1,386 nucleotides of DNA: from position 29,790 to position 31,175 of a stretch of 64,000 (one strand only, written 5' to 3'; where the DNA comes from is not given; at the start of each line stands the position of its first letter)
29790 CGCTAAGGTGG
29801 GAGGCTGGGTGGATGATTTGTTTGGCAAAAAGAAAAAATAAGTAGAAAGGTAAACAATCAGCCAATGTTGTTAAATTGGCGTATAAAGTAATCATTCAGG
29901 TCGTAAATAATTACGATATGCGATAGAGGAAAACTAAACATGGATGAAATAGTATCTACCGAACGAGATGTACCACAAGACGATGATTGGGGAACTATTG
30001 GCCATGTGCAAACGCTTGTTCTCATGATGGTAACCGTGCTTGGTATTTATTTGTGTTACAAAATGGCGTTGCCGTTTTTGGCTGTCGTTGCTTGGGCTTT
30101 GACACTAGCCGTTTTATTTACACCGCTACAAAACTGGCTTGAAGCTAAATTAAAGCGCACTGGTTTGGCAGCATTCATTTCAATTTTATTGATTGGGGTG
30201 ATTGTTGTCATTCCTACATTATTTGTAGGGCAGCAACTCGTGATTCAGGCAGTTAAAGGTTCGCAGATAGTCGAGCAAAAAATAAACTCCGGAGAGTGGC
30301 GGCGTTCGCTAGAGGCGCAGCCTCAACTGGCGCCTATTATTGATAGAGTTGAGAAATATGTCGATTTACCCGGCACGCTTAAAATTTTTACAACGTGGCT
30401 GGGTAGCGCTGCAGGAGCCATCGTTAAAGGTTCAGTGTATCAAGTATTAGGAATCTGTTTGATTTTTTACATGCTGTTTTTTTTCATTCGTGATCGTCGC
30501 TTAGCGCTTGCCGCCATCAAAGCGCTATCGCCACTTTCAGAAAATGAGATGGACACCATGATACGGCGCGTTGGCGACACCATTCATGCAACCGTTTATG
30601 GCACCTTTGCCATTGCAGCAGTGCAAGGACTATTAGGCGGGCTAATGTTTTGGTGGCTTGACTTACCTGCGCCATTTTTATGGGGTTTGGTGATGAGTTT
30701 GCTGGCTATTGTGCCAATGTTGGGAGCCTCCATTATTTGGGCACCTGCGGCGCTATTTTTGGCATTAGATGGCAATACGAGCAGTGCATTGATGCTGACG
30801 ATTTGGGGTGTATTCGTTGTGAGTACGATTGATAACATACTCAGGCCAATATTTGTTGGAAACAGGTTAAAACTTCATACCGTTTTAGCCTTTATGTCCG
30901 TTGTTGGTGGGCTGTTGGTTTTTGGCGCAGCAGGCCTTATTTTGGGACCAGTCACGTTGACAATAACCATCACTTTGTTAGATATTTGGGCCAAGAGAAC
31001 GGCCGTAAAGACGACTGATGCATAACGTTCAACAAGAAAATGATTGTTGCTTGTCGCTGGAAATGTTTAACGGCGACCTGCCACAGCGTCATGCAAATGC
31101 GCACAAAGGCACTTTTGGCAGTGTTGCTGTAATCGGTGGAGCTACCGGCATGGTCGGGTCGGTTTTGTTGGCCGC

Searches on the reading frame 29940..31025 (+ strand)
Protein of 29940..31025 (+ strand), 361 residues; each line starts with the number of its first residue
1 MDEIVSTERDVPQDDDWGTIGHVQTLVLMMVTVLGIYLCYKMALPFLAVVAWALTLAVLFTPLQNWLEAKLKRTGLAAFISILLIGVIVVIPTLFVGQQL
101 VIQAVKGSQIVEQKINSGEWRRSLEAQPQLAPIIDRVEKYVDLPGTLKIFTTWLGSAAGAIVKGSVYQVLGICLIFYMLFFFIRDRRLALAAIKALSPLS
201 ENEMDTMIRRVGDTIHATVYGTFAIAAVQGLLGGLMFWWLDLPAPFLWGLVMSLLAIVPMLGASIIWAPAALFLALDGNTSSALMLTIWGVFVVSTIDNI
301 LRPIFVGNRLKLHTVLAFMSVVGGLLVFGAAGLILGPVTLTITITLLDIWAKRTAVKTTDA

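Call 72: search_protein_families(library=pfam, proteins=[window:29940-31025:+], max_evalue=0.00001)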
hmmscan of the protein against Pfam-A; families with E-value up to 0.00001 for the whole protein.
window:29940-31025:+ (361 aa): 1 family
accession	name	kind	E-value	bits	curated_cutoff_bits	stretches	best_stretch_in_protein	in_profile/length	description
PF01594.21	AI-2E_transport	-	2.2e-47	162.3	34.3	1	27-350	2-326/327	AI-2E family transporter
